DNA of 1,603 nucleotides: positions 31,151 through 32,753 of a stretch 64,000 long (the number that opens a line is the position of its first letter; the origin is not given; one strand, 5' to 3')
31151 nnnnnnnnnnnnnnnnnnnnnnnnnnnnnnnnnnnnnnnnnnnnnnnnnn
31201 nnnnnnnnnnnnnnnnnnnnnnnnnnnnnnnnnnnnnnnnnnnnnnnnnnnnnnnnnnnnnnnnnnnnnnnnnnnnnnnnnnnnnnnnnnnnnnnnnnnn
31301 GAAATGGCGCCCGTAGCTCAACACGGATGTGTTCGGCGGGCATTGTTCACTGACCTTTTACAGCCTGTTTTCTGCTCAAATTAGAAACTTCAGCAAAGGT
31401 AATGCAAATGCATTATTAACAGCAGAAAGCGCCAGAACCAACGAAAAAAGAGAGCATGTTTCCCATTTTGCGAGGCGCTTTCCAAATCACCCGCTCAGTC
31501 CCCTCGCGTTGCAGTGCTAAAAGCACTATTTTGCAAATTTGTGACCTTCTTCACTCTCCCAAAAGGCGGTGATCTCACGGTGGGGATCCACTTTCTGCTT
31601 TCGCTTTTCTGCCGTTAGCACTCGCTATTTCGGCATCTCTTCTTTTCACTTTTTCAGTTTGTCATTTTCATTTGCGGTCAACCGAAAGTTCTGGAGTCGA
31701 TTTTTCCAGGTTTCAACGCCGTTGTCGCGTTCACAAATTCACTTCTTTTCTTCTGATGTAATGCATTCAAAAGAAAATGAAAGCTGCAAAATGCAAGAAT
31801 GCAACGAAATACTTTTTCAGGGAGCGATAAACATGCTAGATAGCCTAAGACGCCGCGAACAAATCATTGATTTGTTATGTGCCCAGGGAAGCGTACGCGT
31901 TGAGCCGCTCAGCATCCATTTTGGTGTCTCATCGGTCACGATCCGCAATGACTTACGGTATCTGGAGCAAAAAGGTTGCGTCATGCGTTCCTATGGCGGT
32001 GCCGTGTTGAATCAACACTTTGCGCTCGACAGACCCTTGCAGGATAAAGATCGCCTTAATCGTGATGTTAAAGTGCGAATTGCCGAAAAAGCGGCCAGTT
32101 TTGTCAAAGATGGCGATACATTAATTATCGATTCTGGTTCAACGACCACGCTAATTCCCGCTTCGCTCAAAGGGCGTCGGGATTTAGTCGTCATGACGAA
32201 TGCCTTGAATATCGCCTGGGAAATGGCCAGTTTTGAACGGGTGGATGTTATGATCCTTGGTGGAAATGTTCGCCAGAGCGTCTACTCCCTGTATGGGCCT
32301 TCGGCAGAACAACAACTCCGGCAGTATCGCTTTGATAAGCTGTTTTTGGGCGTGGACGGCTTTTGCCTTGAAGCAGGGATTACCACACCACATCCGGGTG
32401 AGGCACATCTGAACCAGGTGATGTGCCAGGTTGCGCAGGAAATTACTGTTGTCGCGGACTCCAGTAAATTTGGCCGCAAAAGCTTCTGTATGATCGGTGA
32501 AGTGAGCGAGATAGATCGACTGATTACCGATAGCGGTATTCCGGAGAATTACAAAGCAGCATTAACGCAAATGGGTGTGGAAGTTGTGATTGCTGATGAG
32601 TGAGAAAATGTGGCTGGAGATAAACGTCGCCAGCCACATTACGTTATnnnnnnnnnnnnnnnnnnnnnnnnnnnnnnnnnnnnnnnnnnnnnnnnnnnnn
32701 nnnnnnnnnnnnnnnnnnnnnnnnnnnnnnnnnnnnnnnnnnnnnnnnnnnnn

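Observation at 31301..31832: ~530-bp non-coding leader with TTTC/GAAA repeat array upstream of the AgaR-paralogue gene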

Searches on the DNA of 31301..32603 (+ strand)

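Call 3: search_dna_similar(query=window:31301-31832:+, collection=ecoli_genomes, mode=near, max_rows=25, rows=spread)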
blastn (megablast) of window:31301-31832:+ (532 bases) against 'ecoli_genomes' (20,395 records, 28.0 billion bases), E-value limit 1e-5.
Records with a match: 5158; places in all: 5163; records where one place covers at least 80% of the query: 3.
Genomes with a match: 5158 of 5426; with a place that covers at least 80% of the query: 3. Places per genome that has any: lowest 1, median 1, highest 4. On chromosomes: 5162 places; on plasmids: 1.
Best place of each record, by identity: >=99% 2; 90-95% 5142; 80-90% 14.
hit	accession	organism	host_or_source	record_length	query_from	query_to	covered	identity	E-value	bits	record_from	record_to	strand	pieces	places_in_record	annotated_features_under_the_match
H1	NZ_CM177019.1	Escherichia coli strain RMDEC465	Homo sapiens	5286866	1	532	100%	99.2%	0e+0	961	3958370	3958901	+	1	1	none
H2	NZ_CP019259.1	Escherichia coli strain 13C1065T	chicken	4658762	36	119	16%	90.5%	3e-21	111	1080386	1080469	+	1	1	prlF: type II toxin-antitoxin system antitoxin PrlF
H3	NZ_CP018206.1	Escherichia coli strain MRSN346647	Homo sapiens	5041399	36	119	16%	90.5%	3e-21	111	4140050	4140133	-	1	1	prlF: type II toxin-antitoxin system antitoxin PrlF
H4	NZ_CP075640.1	Escherichia coli strain S19-141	Homo sapiens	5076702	36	119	16%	90.5%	3e-21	111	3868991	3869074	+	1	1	prlF: type II toxin-antitoxin system antitoxin PrlF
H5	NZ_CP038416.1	Escherichia coli O157:H7 strain 3-5-1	cattle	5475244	36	119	16%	90.5%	3e-21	111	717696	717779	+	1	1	prlF: type II toxin-antitoxin system antitoxin PrlF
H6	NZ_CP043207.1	Escherichia coli O16:H48 strain PG20180053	mouse gut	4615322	36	119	16%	90.5%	3e-21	111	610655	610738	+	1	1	prlF: type II toxin-antitoxin system antitoxin PrlF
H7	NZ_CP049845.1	Escherichia coli strain UPEC-245U/190328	Homo sapiens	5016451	36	119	16%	90.5%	3e-21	111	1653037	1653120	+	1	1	prlF: type II toxin-antitoxin system antitoxin PrlF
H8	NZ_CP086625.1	Escherichia coli strain RIVM_C037166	Homo sapiens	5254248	36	119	16%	90.5%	3e-21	111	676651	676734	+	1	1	prlF: type II toxin-antitoxin system antitoxin PrlF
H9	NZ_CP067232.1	Escherichia coli strain SBF45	surface water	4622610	36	119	16%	90.5%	3e-21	111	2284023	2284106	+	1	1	prlF: type II toxin-antitoxin system antitoxin PrlF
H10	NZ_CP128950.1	Escherichia coli strain TUM2805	missing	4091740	36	119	16%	90.5%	3e-21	111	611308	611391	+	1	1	prlF: type II toxin-antitoxin system antitoxin PrlF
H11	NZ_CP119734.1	Escherichia coli strain E92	bovine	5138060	36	119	16%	90.5%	3e-21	111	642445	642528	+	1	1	prlF: type II toxin-antitoxin system antitoxin PrlF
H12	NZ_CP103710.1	Escherichia coli O25b:H4-ST131 strain ST131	Homo sapiens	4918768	36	119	16%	90.5%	3e-21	111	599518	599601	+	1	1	prlF: type II toxin-antitoxin system antitoxin PrlF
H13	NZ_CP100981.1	Escherichia coli strain ET220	Hoplobatrachus rugulosus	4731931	36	119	16%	90.5%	3e-21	111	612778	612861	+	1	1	prlF: type II toxin-antitoxin system antitoxin PrlF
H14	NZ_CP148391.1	Escherichia coli strain Z1323HEC0010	Homo sapiens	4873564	36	119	16%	90.5%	3e-21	111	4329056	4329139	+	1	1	prlF: type II toxin-antitoxin system antitoxin PrlF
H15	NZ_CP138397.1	Escherichia coli strain 81EVA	Homo sapiens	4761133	36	119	16%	90.5%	3e-21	111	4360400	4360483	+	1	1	prlF: type II toxin-antitoxin system antitoxin PrlF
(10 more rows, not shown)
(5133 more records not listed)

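Call 5: get_annotated_region(hit=H1, flank=12000)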
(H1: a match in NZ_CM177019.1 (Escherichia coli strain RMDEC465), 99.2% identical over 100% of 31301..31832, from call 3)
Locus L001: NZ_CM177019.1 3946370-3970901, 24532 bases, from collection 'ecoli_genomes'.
description: Escherichia coli strain RMDEC465 chromosome, whole genome shotgun sequence
organism: Escherichia coli strain RMDEC465 (NCBI taxid 562)
replicon: chromosome; assembly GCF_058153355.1
host: Homo sapiens; source: stool; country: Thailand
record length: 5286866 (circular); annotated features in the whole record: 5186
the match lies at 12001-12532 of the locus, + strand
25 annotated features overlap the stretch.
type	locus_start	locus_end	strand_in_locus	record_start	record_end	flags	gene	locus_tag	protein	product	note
CDS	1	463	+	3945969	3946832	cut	rsmI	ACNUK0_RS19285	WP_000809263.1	16S rRNA (cytidine(1402)-2'-O)-methyltransferase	-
CDS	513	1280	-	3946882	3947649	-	agaI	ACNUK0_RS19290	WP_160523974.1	galactosamine-6-phosphate isomerase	-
CDS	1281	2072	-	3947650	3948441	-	agaD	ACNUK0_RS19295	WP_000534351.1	PTS galactosamine transporter subunit IID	-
CDS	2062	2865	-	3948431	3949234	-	agaC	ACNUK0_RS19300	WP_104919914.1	PTS galactosamine transporter subunit IIC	-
CDS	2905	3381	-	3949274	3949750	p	agaB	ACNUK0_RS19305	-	PTS galactosamine transporter subunit IIB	internal stop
CDS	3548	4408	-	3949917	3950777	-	kbaY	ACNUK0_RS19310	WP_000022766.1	tagatose-bisphosphate aldolase subunit KbaY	-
CDS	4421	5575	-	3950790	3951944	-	agaS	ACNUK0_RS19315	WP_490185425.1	AgaS family sugar isomerase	-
CDS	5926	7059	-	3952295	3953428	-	nagA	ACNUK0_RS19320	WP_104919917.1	N-acetylglucosamine-6-phosphate deacetylase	-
CDS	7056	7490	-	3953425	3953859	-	agaF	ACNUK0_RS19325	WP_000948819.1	PTS galactosamine/N-acetylgalactosamine transporter subunit IIA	-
CDS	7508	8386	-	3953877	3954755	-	agaE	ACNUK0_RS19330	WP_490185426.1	PTS N-acetylgalactosamine transporter subunit IID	-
CDS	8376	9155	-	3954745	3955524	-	agaW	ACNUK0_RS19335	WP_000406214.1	PTS N-acetylgalactosamine transporter subunit IIC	-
CDS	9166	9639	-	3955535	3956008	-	agaV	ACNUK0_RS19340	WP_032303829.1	PTS N-acetylgalactosamine transporter subunit IIB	-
CDS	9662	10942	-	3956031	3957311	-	kbaZ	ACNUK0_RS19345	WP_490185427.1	tagatose-bisphosphate aldolase subunit KbaZ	-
CDS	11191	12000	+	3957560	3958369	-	agaR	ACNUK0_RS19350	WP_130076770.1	aga operon transcriptional regulator AgaR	-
CDS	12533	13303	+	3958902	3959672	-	agaR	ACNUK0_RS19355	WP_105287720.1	transcriptional repressor AgaR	-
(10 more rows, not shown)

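Call 6: get_annotated_region(hit=H6, flank=4000)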
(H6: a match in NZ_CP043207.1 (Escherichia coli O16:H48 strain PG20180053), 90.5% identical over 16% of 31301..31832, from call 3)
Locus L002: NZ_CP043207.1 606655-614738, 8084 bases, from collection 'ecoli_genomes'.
description: Escherichia coli O16:H48 strain PG20180053 chromosome, complete genome
organism: Escherichia coli O16:H48 strain PG20180053 (NCBI taxid 2605619)
replicon: chromosome; assembly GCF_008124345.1
host: -; source: mouse gut; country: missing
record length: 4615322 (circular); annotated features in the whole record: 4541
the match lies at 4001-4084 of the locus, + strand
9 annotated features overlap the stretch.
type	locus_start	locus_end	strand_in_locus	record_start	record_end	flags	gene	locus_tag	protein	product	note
CDS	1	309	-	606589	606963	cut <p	-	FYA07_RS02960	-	PTS sugar transporter subunit IIC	incomplete; partial in the middle of a contig; missing C-terminus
CDS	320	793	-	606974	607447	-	agaV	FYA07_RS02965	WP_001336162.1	PTS N-acetylgalactosamine transporter subunit IIB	-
CDS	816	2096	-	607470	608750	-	kbaZ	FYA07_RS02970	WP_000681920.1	tagatose-bisphosphate aldolase subunit KbaZ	-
CDS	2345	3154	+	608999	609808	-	agaR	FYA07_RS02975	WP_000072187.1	aga operon transcriptional regulator AgaR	-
CDS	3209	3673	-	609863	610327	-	yhaV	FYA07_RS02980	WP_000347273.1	type II toxin-antitoxin system ribonuclease toxin YhaV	-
CDS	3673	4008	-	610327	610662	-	prlF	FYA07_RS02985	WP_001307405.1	type II toxin-antitoxin system antitoxin PrlF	-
CDS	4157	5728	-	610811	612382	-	garD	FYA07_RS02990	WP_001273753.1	galactarate dehydratase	-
CDS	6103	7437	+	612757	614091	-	garP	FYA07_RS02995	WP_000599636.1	galactarate/glucarate/glycerate transporter GarP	-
CDS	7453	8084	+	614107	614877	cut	garL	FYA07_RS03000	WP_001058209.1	2-dehydro-3-deoxyglucarate aldolase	-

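Call 48: search_dna_similar(query=window:31421-32603:+, collection=ecoli_genomes, mode=near, max_rows=20)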
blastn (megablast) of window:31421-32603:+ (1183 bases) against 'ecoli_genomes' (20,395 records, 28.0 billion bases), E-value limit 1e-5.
Records with a match: 3; places in all: 3; records where one place covers at least 80% of the query: 3.
Genomes with a match: 3 of 5426; with a place that covers at least 80% of the query: 3. Places per genome that has any: lowest 1, median 1, highest 1. On chromosomes: 3 places; on plasmids: 0.
Best place of each record, by identity: >=99% 2; 95-99% 1.
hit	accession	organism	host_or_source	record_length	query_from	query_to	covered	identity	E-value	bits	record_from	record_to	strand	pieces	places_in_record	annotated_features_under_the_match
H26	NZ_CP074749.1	Escherichia coli strain R32_14_1F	goat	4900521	1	1183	100%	99.8%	0e+0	2174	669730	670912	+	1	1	agaR: transcriptional repressor AgaR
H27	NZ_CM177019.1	Escherichia coli strain RMDEC465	Homo sapiens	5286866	1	1183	100%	99.7%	0e+0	2169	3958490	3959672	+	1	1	agaR: transcriptional repressor AgaR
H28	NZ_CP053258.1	Escherichia coli strain GF4-3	Guinea fowl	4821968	1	1183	100%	95.9%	0e+0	1919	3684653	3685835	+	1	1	agaR: transcriptional repressor AgaR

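Call 49: get_annotated_region(hit=H28, flank=9000)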
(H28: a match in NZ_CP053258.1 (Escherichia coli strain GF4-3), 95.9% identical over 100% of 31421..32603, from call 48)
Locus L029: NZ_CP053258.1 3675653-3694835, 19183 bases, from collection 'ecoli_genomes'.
description: Escherichia coli strain GF4-3 chromosome, complete genome
organism: Escherichia coli strain GF4-3 (NCBI taxid 562)
replicon: chromosome; assembly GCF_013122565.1
host: Guinea fowl; source: Caecum; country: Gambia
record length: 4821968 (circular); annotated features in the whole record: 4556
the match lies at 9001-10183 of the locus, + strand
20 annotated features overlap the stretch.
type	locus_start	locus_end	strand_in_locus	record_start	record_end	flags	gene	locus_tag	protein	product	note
CDS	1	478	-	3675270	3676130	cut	kbaY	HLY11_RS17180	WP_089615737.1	tagatose-bisphosphate aldolase subunit KbaY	-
CDS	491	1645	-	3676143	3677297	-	agaS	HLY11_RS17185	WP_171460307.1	AgaS family sugar isomerase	-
CDS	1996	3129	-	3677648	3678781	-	nagA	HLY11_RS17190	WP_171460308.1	N-acetylglucosamine-6-phosphate deacetylase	-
CDS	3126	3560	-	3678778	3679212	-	agaF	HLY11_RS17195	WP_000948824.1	PTS galactosamine/N-acetylgalactosamine transporter subunit IIA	-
CDS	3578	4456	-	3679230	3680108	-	agaE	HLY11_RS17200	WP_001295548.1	PTS N-acetylgalactosamine transporter subunit IID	-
CDS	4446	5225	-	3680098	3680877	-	agaW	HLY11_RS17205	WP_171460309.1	PTS N-acetylgalactosamine transporter subunit IIC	-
CDS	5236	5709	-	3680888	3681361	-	agaV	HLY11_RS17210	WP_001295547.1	PTS N-acetylgalactosamine transporter subunit IIB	-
CDS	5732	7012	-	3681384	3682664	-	kbaZ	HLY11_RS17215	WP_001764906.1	tagatose-bisphosphate aldolase subunit KbaZ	-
CDS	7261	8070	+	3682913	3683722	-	agaR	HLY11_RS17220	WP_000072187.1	aga operon transcriptional regulator AgaR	-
CDS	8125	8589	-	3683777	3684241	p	yhaV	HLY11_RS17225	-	type II toxin-antitoxin system ribonuclease toxin YhaV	internal stop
CDS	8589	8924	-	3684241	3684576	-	prlF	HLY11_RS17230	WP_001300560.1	type II toxin-antitoxin system antitoxin PrlF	-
CDS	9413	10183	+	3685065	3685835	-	agaR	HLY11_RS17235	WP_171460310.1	transcriptional repressor AgaR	-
CDS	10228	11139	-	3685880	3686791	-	-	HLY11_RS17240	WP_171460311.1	ROK family protein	-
CDS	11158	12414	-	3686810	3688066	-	-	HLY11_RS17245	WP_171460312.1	Gfo/Idh/MocA family protein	-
CDS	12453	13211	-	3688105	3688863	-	chbG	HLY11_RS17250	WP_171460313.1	chitin disaccharide deacetylase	-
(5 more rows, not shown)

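Call 58: get_annotated_region(hit=H26, flank=2500)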
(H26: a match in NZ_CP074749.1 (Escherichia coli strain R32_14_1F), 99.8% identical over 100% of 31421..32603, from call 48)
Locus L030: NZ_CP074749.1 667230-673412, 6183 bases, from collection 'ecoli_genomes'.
description: Escherichia coli strain R32_14_1F chromosome, complete genome
organism: Escherichia coli strain R32_14_1F (NCBI taxid 562)
replicon: chromosome; assembly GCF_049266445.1
host: goat; source: missing; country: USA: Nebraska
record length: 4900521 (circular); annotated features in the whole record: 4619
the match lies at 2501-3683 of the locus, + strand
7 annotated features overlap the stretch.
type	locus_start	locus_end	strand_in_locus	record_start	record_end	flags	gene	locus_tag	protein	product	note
CDS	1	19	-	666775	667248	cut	agaV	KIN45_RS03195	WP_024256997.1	PTS N-acetylgalactosamine transporter subunit IIB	-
CDS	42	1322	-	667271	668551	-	kbaZ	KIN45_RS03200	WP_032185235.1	tagatose-bisphosphate aldolase subunit KbaZ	-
CDS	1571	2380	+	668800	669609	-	agaR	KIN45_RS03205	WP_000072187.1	aga operon transcriptional regulator AgaR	-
CDS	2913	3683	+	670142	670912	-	agaR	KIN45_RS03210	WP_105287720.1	transcriptional repressor AgaR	-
CDS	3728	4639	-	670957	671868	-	-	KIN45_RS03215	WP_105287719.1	ROK family protein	-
CDS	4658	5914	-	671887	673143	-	-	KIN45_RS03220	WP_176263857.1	Gfo/Idh/MocA family protein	-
CDS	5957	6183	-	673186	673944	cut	chbG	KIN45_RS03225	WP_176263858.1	chitin disaccharide deacetylase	-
